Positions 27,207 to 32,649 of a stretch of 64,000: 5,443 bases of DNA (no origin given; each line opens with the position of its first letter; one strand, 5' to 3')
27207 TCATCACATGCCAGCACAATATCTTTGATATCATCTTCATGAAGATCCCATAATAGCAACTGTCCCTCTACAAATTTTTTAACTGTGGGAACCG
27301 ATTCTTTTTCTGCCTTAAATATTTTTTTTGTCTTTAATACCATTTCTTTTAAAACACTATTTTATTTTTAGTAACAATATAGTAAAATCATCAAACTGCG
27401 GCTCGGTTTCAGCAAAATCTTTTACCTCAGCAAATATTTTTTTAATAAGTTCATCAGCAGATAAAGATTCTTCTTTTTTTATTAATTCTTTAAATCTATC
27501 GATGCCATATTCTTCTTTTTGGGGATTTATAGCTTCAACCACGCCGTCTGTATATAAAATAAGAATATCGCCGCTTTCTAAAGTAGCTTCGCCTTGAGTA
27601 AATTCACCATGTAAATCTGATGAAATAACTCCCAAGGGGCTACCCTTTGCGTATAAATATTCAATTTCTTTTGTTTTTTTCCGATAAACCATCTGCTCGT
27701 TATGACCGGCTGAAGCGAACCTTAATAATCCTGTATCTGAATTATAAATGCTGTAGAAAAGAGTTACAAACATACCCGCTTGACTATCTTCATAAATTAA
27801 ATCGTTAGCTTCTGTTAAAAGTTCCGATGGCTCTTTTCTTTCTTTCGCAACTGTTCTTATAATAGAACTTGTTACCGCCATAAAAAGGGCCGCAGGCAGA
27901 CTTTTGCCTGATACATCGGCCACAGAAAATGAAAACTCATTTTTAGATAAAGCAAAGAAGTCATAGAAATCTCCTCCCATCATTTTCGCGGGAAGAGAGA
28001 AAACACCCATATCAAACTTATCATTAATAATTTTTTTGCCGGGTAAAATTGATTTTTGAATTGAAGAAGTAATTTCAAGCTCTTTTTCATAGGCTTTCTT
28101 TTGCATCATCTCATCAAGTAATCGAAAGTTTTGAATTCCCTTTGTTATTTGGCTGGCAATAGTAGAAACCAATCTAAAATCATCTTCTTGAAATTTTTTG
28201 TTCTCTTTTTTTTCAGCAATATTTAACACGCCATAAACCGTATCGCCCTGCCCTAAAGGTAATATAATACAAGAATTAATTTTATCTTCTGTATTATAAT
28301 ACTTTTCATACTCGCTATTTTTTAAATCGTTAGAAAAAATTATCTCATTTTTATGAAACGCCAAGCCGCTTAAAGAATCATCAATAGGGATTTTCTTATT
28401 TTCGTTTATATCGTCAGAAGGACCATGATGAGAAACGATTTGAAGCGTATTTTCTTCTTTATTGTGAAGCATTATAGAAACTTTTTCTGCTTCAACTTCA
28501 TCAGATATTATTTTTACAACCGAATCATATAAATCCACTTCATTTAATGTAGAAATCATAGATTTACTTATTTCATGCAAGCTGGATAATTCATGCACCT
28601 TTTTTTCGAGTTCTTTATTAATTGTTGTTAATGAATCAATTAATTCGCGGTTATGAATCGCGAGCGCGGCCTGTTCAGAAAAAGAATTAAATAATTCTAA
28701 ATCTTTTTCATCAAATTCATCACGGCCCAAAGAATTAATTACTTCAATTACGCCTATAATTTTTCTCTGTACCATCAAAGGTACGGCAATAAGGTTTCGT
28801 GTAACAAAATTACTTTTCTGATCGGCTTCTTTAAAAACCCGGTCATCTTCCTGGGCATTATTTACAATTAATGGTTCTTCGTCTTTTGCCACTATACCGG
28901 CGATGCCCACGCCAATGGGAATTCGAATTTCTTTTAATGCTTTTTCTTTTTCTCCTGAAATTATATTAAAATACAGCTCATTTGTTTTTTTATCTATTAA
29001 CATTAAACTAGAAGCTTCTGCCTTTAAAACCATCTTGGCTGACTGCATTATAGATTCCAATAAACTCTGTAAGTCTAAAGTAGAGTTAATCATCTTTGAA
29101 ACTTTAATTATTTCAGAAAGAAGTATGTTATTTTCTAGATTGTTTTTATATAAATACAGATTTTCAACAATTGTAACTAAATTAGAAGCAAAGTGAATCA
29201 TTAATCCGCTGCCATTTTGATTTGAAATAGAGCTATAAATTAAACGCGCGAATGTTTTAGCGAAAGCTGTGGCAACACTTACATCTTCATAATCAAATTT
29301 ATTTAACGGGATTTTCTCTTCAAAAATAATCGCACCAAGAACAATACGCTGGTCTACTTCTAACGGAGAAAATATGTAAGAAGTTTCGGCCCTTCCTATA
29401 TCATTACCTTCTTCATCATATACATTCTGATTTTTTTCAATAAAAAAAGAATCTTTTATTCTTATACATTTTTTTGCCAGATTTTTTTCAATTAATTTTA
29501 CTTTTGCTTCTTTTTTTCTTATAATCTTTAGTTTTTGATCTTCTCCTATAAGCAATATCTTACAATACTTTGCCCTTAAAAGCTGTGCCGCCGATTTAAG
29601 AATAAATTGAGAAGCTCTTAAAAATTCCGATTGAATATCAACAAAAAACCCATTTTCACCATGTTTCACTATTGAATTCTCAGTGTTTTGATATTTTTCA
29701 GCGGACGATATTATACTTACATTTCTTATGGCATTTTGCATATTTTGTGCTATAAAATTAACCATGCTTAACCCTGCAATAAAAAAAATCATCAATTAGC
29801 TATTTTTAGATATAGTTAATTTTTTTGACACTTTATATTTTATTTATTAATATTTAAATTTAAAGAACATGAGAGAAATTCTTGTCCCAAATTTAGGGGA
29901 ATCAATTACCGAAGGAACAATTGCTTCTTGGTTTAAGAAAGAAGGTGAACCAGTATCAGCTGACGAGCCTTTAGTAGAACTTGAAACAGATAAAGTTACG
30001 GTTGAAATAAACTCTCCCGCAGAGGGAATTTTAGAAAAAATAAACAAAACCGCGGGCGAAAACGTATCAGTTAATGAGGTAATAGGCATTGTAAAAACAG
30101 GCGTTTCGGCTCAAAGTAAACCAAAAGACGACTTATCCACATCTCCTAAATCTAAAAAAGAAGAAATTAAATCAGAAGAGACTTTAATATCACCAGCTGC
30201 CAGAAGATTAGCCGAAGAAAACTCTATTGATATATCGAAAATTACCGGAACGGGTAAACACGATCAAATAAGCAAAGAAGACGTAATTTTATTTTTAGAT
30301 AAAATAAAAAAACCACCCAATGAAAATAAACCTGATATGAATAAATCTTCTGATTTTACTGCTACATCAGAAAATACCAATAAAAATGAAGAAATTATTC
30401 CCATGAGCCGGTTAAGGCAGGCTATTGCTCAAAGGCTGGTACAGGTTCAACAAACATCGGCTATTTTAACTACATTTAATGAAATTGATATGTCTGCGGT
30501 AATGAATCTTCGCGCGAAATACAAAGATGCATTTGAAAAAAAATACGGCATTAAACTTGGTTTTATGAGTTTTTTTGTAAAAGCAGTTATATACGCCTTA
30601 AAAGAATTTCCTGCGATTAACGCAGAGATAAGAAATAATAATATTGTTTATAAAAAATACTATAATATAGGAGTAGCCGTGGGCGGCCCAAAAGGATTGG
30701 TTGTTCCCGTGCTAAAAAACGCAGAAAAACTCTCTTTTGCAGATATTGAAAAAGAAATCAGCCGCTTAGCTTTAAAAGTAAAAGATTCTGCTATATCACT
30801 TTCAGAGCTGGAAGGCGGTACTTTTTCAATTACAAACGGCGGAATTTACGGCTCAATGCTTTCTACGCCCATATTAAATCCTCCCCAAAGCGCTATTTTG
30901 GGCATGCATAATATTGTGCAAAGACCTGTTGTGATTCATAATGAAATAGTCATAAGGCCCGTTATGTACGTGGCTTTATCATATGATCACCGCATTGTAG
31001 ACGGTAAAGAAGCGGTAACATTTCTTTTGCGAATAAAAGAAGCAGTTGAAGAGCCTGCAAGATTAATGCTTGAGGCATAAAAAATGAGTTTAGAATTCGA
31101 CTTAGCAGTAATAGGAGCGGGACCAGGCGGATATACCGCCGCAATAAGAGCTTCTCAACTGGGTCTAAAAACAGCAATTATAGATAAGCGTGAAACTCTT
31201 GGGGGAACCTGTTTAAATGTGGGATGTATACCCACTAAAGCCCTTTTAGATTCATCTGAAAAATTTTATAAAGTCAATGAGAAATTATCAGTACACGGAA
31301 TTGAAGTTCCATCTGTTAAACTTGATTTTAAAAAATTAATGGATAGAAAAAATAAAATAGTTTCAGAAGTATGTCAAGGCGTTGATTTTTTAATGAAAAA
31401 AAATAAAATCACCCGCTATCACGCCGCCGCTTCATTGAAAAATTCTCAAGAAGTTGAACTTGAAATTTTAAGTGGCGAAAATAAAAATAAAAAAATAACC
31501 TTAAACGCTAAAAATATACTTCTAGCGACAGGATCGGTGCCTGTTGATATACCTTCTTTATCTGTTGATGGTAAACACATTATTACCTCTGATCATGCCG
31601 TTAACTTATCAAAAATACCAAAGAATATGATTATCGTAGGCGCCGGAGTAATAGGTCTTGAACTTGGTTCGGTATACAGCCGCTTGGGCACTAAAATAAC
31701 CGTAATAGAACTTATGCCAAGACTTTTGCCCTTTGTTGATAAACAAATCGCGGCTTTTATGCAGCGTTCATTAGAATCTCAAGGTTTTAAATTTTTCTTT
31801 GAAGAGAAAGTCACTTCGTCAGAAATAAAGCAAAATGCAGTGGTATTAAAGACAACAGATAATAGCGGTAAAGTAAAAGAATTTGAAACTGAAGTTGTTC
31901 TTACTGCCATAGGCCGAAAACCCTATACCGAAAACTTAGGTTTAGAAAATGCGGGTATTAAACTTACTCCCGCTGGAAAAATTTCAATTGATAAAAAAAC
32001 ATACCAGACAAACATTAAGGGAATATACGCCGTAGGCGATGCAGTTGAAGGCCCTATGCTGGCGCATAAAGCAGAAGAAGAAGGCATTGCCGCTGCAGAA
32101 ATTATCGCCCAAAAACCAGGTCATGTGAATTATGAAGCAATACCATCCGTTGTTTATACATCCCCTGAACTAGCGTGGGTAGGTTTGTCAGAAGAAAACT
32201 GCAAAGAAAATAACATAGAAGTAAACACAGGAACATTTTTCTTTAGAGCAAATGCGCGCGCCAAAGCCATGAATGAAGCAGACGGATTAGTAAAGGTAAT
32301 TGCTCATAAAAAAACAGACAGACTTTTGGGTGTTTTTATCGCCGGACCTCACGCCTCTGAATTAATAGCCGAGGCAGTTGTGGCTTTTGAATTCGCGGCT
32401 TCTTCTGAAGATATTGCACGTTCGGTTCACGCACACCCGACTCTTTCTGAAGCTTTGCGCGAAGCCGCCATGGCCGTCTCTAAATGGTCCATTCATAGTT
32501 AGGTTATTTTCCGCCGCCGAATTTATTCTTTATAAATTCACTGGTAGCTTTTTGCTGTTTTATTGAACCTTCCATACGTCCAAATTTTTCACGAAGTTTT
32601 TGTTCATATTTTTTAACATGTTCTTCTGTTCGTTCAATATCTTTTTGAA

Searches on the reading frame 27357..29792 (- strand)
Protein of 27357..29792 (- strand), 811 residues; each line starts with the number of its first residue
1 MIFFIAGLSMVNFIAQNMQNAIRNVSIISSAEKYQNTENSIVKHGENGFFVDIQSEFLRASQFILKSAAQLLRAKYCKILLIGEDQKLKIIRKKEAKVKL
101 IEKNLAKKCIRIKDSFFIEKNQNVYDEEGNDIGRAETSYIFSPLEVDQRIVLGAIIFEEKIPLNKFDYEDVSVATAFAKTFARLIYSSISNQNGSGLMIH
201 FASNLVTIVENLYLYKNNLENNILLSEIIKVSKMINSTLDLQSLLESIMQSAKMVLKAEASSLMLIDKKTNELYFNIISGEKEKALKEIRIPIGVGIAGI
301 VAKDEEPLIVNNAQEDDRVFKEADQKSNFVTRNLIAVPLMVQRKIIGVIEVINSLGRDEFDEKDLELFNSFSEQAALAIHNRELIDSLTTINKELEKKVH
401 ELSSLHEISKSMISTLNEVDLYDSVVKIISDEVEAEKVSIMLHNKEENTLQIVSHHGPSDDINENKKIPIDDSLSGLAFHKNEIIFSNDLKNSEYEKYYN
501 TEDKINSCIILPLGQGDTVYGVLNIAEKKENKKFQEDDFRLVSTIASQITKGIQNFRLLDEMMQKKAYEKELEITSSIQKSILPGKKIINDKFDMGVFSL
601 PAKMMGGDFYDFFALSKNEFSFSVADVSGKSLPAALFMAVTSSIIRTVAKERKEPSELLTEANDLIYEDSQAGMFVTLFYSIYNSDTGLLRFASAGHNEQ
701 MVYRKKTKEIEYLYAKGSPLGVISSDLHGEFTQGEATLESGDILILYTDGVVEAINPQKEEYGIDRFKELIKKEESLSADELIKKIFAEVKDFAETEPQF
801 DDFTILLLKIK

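Call 50: search_protein_families(library=pfam, proteins=[window:27357-29792:-], max_evalue=0.00001)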
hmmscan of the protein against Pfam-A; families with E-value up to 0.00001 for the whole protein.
window:27357-29792:- (811 aa): 4 families
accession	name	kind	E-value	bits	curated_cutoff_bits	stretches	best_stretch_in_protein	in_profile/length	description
PF07228.17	SpoIIE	-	1.5e-50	172.3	25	1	619-810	4-191/192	Stage II sporulation protein E (SpoIIE)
PF13492.12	GAF_3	-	4.8e-38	130.9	27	2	240-381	1-129/129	GAF domain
PF13185.12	GAF_2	-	1.4e-36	126.2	28.6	2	239-380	2-136/136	GAF domain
PF01590.32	GAF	-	3e-35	122.1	22.4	2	240-379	1-133/133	GAF domain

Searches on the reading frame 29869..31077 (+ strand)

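Call 50: search_protein_families(library=pfam, proteins=[window:29869-31077:+], max_evalue=0.00001)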
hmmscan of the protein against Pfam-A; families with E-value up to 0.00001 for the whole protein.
window:29869-31077:+ (403 aa): 3 families
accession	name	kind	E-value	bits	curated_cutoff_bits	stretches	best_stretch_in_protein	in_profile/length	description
PF00198.28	2-oxoacid_dh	-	6.2e-83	278.2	23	1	172-401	2-232/232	2-oxoacid dehydrogenases acyltransferase (catalytic domain)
PF00364.28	Biotin_lipoyl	-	1.5e-19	70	22.1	1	3-73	2-71/73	Biotin-requiring enzyme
PF02817.22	E3_binding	-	2.2e-13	50.6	23.7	1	106-139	2-35/36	e3 binding domain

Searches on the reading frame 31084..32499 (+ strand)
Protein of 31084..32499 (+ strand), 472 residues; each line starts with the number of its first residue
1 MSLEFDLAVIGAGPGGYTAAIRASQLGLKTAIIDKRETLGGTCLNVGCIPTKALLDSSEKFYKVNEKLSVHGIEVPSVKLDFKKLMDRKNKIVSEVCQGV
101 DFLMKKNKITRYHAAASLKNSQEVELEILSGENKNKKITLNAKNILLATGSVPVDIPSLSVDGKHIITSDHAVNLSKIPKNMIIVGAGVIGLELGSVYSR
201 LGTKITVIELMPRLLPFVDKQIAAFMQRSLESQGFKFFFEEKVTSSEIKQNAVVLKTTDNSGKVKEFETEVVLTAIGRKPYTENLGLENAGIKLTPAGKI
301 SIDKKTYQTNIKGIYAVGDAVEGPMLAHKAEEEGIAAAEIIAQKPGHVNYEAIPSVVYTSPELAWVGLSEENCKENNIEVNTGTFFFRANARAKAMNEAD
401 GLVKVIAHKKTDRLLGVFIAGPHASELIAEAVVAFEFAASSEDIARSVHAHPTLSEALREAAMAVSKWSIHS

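Call 50: search_protein_families(library=pfam, proteins=[window:31084-32499:+], max_evalue=0.00001)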
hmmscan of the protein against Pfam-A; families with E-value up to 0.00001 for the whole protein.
window:31084-32499:+ (472 aa): 12 families
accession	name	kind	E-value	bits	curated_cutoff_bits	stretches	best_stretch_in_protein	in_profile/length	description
PF07992.20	Pyr_redox_2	-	1.4e-68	231.9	26.1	1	5-334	1-291/291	Pyridine nucleotide-disulphide oxidoreductase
PF02852.28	Pyr_redox_dim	-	1.4e-37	128.7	25.3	1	353-462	1-110/110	Pyridine nucleotide-disulphide oxidoreductase, dimerisation domain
PF00070.33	Pyr_redox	-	8.1e-21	74.8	22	1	182-255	2-79/82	Pyridine nucleotide-disulphide oxidoreductase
PF13738.12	Pyr_redox_3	-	5.1e-12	46.1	30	1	9-318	2-305/305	Pyridine nucleotide-disulphide oxidoreductase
PF12831.13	FAD_oxidored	-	1.7e-09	37.9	27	1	6-48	1-43/416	FAD dependent oxidoreductase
PF13450.12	NAD_binding_8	-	6e-09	36.5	21.9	1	9-44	1-36/68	NAD(P)-binding Rossmann-like domain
PF01266.30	DAO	-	2e-08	34.6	27.9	0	6-112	1-92/353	FAD dependent oxidoreductase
PF03486.20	HI0933_like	-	1e-07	32.1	50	0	6-41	2-37/244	HI0933-like protein Rossmann domain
PF01134.28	GIDA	-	1.5e-07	31.3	22.1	1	6-151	1-150/391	Glucose inhibited division protein A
PF01262.27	AlaDh_PNT_C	-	5.3e-07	29.7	23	0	179-230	24-79/214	Alanine dehydrogenase/PNT, C-terminal domain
PF01946.23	Thi4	-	5.6e-07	29.5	26.2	0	4-47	17-61/235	Thi4 family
PF00890.30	FAD_binding_2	-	9.8e-07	28.7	20.4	1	6-42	1-37/414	FAD binding domain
